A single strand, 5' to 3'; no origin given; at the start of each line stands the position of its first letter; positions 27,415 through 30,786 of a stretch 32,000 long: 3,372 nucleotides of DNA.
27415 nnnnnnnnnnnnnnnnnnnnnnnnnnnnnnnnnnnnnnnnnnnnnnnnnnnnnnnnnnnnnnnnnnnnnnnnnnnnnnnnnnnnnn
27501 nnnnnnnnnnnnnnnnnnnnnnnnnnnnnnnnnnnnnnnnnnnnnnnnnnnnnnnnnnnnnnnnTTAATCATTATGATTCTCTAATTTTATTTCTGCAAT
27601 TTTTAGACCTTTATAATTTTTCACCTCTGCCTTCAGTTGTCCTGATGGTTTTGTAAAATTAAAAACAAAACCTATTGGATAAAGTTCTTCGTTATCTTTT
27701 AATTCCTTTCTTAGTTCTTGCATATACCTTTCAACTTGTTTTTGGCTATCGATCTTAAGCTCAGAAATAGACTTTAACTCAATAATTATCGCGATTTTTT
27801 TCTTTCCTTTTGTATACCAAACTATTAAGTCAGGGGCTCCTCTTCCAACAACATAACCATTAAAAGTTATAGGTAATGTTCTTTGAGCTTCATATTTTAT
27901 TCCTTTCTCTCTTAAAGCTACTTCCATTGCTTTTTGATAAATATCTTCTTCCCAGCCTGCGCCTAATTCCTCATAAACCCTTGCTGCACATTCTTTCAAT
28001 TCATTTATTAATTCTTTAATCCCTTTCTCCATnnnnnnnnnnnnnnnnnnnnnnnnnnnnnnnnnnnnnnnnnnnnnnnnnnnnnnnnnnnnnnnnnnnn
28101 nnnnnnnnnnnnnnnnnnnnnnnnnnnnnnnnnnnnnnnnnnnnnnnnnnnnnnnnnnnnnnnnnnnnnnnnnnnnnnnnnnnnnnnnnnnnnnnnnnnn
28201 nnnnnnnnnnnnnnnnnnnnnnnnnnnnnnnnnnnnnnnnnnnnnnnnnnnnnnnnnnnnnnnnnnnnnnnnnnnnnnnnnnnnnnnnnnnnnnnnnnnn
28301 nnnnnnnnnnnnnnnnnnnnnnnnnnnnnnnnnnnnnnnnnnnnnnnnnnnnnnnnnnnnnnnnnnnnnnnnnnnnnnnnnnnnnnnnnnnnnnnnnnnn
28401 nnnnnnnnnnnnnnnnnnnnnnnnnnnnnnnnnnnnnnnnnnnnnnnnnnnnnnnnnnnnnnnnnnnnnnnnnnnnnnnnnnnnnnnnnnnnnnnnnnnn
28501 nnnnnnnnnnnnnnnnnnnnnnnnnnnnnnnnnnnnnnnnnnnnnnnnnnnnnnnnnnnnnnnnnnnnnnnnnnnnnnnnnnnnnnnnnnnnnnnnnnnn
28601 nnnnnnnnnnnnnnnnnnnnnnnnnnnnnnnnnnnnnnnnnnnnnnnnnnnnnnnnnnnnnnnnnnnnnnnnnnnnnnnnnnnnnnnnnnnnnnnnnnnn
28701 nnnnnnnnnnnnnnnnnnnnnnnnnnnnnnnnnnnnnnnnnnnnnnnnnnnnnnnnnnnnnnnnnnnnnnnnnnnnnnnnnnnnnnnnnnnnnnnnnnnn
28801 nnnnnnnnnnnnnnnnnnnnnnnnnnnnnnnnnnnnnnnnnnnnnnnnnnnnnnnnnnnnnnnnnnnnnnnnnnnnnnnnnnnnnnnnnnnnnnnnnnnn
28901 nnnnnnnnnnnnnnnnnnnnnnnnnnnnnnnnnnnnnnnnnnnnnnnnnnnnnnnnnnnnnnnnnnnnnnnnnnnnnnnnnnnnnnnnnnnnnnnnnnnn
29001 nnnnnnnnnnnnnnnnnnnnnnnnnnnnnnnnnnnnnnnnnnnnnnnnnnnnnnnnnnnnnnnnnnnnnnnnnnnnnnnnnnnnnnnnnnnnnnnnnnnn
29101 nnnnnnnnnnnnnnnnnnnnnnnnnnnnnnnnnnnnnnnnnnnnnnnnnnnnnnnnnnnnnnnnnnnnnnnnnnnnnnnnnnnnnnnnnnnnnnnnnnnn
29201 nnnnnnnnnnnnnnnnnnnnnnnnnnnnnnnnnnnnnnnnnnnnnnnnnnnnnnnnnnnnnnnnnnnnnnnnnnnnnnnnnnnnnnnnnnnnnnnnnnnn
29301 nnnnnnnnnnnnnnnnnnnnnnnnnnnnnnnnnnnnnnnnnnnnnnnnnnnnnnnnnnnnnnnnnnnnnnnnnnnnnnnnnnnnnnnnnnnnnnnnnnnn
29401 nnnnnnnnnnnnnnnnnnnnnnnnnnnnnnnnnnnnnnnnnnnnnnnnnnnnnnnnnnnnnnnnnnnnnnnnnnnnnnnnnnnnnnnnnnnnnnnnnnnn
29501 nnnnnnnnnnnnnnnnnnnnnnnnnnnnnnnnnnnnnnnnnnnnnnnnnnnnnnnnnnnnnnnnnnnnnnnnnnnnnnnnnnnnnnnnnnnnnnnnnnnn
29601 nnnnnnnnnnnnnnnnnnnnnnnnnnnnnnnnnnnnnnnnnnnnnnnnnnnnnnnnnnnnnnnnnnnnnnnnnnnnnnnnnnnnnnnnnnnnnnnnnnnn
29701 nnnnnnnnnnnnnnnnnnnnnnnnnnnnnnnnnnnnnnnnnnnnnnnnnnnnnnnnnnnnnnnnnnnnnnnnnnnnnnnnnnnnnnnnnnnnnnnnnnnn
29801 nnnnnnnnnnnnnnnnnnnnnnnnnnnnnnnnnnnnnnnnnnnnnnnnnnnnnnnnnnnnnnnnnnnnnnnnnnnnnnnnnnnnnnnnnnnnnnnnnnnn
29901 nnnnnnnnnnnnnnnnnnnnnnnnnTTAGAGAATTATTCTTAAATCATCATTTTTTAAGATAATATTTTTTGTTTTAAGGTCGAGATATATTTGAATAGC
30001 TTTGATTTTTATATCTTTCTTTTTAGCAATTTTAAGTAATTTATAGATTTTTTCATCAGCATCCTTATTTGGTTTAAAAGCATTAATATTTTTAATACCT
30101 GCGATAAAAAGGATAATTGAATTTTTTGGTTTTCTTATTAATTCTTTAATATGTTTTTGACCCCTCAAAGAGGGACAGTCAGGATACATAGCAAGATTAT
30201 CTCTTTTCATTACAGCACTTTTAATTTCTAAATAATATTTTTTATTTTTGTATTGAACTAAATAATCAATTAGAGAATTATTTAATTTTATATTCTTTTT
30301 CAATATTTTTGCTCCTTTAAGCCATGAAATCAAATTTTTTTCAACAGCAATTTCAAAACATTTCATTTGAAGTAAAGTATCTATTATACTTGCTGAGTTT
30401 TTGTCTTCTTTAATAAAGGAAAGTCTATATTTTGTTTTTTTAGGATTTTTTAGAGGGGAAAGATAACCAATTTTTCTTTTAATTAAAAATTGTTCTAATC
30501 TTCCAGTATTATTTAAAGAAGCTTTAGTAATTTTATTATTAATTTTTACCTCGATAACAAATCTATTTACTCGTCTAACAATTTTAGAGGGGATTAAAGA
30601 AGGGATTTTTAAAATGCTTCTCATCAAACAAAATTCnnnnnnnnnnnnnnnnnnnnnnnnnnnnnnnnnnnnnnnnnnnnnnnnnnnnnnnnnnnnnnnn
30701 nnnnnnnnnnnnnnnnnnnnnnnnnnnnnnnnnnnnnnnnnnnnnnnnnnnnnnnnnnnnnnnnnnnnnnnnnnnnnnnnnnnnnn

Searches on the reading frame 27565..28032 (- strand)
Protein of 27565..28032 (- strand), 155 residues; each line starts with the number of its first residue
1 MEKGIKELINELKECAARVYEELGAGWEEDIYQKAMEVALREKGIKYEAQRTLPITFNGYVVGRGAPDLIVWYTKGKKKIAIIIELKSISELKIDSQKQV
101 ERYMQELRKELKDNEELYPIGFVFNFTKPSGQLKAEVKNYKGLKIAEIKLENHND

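Call 39: search_protein_families(library=ncbifam, proteins=[window:27565-28032:-], max_evalue=0.01)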
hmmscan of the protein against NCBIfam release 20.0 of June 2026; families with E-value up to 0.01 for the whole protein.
window:27565-28032:- (155 aa): 1 family
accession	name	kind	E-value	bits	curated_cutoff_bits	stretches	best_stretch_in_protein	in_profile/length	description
TIGR04256.1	GxxExxY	subfamily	2e-18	66.9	35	1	8-111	2-99/116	GxxExxY protein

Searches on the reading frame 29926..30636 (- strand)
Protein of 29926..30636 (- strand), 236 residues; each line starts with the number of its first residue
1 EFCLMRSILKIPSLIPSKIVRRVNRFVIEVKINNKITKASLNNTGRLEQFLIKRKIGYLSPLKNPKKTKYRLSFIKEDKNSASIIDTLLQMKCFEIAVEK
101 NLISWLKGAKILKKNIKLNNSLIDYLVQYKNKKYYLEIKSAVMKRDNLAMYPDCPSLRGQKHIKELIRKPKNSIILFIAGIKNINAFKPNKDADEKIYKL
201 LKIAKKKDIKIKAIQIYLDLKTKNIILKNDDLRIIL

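Call 39: search_protein_families(library=ncbifam, proteins=[window:29926-30636:-], max_evalue=0.01)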
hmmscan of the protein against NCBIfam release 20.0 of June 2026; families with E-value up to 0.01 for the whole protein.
window:29926-30636:- (236 aa): 1 family
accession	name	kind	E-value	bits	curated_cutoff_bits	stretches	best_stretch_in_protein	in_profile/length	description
TIGR00230.1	sfsA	equivalog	8.5e-53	179.1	126.45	1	5-232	1-230/234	DNA/RNA nuclease SfsA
